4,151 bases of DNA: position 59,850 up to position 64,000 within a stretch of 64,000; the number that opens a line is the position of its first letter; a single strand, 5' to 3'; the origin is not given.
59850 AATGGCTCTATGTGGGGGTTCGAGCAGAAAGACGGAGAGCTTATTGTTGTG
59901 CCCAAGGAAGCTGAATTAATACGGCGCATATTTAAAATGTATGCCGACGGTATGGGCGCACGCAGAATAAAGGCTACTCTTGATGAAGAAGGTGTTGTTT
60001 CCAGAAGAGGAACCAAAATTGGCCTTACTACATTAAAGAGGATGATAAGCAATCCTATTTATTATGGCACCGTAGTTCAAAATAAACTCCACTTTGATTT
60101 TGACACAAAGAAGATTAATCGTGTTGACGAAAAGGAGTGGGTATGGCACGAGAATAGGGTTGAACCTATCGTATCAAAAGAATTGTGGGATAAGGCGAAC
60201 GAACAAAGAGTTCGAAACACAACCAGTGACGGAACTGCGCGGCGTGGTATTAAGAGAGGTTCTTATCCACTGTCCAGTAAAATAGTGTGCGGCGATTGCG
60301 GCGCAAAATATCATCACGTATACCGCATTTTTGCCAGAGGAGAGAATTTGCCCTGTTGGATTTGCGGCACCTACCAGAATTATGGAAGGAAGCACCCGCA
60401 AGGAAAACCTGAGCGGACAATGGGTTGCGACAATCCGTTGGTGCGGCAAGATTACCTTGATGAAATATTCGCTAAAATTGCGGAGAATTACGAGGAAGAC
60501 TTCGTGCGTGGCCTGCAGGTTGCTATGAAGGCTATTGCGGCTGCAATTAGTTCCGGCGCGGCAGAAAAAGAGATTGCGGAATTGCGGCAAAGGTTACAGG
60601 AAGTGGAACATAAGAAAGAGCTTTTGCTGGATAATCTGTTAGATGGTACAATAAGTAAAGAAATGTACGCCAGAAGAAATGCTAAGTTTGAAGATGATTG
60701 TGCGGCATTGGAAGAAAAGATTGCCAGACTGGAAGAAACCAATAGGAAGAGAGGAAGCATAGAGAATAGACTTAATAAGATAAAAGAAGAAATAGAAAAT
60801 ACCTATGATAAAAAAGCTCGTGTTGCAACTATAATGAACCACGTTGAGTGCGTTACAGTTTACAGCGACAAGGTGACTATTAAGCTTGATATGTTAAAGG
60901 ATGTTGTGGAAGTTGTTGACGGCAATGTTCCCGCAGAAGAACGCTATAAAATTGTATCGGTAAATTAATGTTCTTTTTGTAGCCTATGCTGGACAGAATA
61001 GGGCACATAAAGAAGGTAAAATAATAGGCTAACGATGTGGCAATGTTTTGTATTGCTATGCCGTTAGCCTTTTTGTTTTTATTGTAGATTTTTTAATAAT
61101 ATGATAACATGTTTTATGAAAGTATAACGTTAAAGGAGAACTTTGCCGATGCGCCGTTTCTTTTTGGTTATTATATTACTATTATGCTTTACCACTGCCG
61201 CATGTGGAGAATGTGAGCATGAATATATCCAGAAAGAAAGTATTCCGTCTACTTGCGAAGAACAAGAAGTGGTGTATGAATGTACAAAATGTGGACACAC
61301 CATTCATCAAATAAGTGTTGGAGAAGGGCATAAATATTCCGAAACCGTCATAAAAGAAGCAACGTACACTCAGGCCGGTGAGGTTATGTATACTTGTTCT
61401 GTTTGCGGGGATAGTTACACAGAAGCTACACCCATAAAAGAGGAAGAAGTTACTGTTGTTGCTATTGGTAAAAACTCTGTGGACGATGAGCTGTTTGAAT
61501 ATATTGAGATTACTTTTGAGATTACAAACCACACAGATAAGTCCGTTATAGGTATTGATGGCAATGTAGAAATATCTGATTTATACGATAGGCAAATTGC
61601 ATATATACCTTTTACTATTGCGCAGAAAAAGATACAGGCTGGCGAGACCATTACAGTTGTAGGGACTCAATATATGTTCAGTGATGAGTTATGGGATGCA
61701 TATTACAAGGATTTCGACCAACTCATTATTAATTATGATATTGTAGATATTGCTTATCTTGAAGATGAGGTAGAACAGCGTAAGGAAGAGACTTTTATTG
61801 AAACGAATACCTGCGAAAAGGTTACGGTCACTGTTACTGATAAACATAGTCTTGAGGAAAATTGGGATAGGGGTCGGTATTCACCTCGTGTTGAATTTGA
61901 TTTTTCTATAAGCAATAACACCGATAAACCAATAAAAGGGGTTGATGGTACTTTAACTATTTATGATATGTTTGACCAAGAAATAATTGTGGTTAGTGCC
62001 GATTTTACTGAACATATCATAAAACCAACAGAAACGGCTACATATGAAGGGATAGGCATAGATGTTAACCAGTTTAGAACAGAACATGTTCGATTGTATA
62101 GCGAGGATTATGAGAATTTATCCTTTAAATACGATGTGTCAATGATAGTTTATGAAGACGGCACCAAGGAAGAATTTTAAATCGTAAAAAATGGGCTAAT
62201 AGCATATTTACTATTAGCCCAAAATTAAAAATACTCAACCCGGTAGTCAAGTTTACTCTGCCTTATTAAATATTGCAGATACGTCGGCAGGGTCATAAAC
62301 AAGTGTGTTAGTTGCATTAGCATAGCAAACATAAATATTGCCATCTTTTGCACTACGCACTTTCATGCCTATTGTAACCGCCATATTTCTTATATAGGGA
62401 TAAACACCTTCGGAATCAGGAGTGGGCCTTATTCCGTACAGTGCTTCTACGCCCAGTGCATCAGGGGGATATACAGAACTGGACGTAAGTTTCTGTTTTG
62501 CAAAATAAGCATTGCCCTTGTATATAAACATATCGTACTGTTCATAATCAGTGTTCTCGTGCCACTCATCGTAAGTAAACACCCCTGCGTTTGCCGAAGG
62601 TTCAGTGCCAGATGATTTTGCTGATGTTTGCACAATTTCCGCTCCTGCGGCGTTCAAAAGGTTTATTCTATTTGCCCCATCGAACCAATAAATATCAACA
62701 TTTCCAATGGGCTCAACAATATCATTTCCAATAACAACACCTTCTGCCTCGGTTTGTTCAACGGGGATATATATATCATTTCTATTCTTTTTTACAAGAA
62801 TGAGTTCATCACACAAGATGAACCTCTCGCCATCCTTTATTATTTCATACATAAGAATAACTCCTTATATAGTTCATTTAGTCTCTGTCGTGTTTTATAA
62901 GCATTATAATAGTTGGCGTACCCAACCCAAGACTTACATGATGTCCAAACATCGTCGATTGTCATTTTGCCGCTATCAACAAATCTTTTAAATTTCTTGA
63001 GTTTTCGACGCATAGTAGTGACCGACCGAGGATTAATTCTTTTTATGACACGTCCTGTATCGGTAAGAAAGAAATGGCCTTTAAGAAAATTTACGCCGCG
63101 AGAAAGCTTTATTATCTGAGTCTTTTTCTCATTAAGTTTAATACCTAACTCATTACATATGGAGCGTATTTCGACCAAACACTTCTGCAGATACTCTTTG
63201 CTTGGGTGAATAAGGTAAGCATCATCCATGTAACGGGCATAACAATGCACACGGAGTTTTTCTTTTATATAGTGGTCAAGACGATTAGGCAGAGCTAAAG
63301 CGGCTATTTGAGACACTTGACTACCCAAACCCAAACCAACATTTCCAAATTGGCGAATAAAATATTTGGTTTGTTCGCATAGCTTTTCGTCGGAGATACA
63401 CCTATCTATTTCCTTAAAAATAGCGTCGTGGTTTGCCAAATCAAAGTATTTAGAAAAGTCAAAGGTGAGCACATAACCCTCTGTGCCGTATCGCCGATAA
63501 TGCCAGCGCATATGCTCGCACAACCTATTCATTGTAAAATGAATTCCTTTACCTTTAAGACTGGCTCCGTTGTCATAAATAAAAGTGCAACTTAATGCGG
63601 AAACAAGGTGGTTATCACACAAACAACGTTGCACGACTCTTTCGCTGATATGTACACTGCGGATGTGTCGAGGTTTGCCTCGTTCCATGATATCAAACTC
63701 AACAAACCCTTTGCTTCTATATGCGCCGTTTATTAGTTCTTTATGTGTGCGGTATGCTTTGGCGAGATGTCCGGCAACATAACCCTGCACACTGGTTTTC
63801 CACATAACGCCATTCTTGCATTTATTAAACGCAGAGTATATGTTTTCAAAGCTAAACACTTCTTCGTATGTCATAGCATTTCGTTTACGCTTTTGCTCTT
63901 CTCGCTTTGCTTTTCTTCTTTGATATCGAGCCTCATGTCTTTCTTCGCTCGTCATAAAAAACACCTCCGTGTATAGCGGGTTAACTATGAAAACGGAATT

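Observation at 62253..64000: DGR-type reverse transcriptase at the window edge; TR, VR and Avd are not in the window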

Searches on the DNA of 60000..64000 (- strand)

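Call 7: search_dna_similar(query=window:60000-64000:-, collection=phages, mode=near)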
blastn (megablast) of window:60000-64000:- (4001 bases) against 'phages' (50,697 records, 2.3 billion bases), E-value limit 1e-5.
No match.

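Call 63: search_rna_families(source=L013, start=7900, end=9000, threshold=evalue, max_evalue=1)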
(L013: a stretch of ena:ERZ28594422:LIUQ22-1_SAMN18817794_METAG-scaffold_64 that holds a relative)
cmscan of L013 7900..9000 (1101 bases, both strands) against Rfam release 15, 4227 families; matches with E-value up to 1: 2.
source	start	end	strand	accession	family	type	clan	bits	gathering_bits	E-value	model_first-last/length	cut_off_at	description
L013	8730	8910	+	RF03077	RT-2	Gene; sRNA;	-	105.7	40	3e-25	1-222/222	no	RT-2 RNA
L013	8158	8241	-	RF00519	suhB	Gene; sRNA;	CL00108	18.3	41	0.56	1-77/77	no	Makes More Granules Regulator RNA (mmgR)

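Call 65: search_rna_families(source=window, start=63700, end=64000, threshold=evalue, max_evalue=10)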
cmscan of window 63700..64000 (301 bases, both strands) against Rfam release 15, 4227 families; matches with E-value up to 10: 2.
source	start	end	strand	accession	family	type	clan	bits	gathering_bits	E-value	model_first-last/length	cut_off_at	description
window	63807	63926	-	RF02155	NCRUPAR_2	Gene; lncRNA;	-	20.3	80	3.6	1-99/99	no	Non-protein coding RNA, upstream of F2R/PAR1 conserved region 2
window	63807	63863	+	RF02931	Bacilli-1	Gene; sRNA;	-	12.4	55.6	4.5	1-65/65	no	Bacilli-1 RNA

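Call 78: search_rna_families(sources=[L012, L023, L029, L030, L031, L033, L034, L037, L062, L063, L070, L073, L022], threshold=gathering)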
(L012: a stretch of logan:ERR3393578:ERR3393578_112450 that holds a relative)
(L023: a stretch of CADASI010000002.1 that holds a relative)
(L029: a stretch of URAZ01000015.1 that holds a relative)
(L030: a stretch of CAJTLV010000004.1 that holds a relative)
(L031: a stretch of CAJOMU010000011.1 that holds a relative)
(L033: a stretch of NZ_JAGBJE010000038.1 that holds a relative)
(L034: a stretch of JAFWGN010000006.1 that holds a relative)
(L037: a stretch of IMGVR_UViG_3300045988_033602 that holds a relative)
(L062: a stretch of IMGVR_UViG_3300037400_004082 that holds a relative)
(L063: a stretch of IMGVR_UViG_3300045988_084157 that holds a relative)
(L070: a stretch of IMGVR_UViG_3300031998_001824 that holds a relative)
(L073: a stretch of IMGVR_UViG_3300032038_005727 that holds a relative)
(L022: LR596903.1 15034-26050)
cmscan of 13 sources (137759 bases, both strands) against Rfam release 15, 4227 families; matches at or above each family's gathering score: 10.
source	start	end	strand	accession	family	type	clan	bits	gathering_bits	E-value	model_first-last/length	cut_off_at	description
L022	4682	4905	+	RF03077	RT-2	Gene; sRNA;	-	144.9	40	1.1e-33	1-222/222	no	RT-2 RNA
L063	5764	5990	+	RF03077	RT-2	Gene; sRNA;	-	141.4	40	9.4e-33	1-222/222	no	RT-2 RNA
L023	5765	5993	+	RF03077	RT-2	Gene; sRNA;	-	137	40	1.5e-31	1-222/222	no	RT-2 RNA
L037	1616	1854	+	RF03077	RT-2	Gene; sRNA;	-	128.9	40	2.2e-29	1-222/222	no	RT-2 RNA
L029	5778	6011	+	RF03077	RT-2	Gene; sRNA;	-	126.8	40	8e-29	1-222/222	no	RT-2 RNA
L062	1264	1492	+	RF03077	RT-2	Gene; sRNA;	-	123.1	40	7.8e-28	1-222/222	no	RT-2 RNA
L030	5791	6013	+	RF03077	RT-2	Gene; sRNA;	-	113.9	40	2.2e-25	1-222/222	no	RT-2 RNA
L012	4190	4369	+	RF03077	RT-2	Gene; sRNA;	-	112.7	40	4.7e-25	1-222/222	no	RT-2 RNA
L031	5709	5980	+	RF03077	RT-2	Gene; sRNA;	-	98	40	4.4e-21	1-222/222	no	RT-2 RNA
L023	10035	10099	+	RF02276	Hammerhead_II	Gene; ribozyme;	CL00010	42.5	37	5.6e-05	1-66/66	no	Hammerhead ribozyme (type II)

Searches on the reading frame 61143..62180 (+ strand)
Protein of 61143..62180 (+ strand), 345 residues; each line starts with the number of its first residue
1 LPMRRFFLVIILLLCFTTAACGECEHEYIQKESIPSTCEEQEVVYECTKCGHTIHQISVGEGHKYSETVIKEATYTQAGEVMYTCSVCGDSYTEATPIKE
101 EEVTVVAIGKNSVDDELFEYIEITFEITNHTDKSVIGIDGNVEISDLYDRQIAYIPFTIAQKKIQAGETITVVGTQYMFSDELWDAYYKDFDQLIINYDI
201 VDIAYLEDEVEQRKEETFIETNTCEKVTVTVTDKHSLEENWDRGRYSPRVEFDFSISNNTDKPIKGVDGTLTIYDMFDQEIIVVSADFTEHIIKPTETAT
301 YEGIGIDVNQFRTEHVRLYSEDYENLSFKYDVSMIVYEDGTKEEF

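Call 3: search_protein_families(library=pfam, proteins=[window:61143-62180:+], max_evalue=0.1)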
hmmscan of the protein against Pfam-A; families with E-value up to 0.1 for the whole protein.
window:61143-62180:+ (345 aa): 2 families
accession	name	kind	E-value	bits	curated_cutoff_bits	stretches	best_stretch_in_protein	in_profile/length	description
PF18547.6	HalOD2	-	0.026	14.8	27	0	74-97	23-46/52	Halobacterial output domain 2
PF19294.4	DACZ_N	-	0.048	13.8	24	0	89-143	25-76/125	Diadenylate cyclase, N-terminal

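Call 4: search_protein_families(library=ncbifam, proteins=[window:61143-62180:+], max_evalue=0.1)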
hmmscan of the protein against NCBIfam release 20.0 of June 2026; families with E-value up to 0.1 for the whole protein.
window:61143-62180:+ (345 aa): 3 families
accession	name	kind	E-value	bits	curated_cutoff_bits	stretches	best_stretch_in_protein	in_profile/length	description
NF011481.0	PRK14890.1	equivalog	0.0043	17.1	61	1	19-52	28-58/61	putative Zn-ribbon RNA-binding protein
NF047912.1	ECs_2282_CxxC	subfamily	0.006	16.5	37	0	19-55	3-38/60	ECs_2282 family putative zinc-binding protein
NF038353.1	FxLYD_dom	domain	0.054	13.4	23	0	256-281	10-35/71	FxLYD domain-containing protein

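Call 17: search_protein_families(library=phrogs, proteins=[window:61143-62180:+], max_evalue=0.01)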
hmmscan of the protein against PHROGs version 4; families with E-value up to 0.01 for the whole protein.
window:61143-62180:+ (345 aa): 2 families
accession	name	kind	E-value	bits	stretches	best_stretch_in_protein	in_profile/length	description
phrog_16659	-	unknown function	4.5e-12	47.7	1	241-345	32-131/132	-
phrog_3727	-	unknown function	0.00025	21.9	1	6-135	5-123/209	-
